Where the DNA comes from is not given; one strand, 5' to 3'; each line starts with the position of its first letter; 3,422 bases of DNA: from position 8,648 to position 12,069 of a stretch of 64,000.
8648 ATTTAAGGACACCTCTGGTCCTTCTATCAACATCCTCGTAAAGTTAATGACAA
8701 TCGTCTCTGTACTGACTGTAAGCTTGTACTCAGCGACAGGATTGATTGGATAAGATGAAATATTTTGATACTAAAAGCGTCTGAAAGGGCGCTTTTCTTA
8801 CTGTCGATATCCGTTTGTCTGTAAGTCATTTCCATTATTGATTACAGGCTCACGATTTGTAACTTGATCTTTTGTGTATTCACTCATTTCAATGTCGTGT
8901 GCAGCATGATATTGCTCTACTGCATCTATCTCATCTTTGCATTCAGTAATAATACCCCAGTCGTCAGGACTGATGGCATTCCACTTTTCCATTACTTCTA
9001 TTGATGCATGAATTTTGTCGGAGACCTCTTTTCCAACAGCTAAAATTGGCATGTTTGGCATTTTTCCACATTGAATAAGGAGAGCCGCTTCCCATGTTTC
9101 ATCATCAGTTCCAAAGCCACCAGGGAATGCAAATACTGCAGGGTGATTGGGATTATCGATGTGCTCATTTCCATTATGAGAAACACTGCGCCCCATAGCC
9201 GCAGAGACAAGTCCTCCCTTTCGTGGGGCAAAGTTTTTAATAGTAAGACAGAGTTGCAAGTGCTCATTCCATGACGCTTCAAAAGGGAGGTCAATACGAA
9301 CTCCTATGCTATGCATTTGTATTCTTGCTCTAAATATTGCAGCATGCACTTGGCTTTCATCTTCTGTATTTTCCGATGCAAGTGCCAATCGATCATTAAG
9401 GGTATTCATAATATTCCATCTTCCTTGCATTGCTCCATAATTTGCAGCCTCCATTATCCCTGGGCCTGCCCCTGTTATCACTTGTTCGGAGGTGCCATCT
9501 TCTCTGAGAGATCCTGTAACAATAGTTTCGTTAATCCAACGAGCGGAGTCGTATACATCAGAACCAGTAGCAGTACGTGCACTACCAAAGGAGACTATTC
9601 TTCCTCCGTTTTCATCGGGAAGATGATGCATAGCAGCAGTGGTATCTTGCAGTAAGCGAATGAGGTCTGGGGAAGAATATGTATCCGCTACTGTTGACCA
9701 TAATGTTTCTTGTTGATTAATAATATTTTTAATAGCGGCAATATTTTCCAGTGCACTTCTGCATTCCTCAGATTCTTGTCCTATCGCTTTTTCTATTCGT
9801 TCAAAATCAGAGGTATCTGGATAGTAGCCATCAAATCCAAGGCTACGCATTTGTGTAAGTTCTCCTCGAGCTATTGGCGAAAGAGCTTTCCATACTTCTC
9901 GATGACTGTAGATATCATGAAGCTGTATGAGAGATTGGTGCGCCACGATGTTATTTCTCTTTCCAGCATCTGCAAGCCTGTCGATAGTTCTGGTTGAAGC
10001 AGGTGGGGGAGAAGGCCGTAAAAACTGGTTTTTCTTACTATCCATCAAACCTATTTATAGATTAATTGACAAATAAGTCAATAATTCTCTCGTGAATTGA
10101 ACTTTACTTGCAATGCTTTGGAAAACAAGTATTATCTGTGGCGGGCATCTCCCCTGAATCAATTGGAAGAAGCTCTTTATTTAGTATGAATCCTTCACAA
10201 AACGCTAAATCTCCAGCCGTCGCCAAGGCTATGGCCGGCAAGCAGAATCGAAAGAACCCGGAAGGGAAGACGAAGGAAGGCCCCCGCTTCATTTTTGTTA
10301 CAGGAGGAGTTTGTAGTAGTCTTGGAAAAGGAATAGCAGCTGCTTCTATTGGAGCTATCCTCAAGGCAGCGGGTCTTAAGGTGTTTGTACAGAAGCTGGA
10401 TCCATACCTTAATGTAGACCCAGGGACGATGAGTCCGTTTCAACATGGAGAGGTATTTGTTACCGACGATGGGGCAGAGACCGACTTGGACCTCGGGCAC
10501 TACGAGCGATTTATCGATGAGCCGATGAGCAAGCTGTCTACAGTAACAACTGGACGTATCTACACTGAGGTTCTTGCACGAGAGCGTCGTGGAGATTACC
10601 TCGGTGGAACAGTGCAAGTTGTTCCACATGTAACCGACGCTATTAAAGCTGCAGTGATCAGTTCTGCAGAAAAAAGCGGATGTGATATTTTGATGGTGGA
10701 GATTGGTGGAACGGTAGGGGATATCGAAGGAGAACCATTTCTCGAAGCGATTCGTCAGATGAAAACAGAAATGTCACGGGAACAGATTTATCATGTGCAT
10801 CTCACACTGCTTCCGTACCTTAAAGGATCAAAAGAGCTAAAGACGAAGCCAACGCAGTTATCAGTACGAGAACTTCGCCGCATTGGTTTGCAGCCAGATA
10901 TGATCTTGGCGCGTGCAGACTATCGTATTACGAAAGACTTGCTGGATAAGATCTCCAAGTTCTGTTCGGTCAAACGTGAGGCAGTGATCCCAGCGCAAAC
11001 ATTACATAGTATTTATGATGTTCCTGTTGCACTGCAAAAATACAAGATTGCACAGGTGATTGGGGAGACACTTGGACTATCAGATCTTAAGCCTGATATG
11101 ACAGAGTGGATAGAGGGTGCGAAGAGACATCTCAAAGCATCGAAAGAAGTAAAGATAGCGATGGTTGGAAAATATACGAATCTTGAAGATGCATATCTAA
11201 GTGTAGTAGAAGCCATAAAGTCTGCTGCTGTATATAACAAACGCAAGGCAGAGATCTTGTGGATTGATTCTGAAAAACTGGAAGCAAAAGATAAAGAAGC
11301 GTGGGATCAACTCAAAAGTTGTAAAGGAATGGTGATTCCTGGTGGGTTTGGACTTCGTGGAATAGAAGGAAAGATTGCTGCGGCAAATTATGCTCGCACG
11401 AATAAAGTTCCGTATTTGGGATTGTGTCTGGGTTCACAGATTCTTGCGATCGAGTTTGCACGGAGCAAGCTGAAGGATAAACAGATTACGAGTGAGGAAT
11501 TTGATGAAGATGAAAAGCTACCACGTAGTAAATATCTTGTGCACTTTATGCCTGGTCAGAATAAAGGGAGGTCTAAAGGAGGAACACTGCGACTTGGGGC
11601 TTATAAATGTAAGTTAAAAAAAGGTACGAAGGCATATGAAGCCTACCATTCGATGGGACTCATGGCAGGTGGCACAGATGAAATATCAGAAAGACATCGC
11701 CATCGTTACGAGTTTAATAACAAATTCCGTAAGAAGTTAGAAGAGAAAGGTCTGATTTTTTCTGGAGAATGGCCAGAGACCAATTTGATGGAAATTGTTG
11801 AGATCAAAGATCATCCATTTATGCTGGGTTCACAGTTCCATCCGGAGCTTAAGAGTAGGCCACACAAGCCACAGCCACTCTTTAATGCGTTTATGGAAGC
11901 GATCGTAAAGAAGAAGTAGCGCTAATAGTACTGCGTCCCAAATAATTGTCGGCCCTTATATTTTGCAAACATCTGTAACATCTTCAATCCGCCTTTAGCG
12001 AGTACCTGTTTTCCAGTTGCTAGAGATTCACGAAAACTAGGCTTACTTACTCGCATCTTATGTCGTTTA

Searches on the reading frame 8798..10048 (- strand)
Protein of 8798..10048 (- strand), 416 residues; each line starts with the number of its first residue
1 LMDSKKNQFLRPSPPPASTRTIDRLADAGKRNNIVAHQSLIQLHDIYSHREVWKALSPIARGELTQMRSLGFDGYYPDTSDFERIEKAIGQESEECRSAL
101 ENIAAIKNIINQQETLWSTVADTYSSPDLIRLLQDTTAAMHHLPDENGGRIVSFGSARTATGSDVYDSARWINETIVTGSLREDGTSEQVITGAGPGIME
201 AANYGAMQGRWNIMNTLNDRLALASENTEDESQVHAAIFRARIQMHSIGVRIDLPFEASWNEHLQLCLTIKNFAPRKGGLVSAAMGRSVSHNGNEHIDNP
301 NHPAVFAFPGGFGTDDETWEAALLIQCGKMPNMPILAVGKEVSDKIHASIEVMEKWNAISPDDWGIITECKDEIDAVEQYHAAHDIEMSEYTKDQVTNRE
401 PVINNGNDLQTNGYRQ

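Call 106: search_protein_families(library=pfam, max_evalue=0.00001, proteins=[window:8798-10048:-])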
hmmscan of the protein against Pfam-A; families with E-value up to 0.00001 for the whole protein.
window:8798-10048:- (416 aa): 1 family
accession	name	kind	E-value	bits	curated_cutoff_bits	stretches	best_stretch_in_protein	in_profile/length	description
PF03641.19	Lysine_decarbox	-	1e-07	32.6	27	1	304-379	55-130/131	Possible lysine decarboxylase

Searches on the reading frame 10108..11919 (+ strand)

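Call 106: search_protein_families(library=pfam, max_evalue=0.00001, proteins=[window:10108-11919:+])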
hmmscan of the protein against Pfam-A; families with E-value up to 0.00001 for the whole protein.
window:10108-11919:+ (603 aa): 2 families
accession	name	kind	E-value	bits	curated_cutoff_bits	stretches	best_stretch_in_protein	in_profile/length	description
PF06418.20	CTP_synth_N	-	1.9e-118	395.1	26.1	1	60-324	1-265/265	CTP synthase N-terminus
PF00117.34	GATase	-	3.6e-36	125.1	22.8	1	360-597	3-189/190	Glutamine amidotransferase class-I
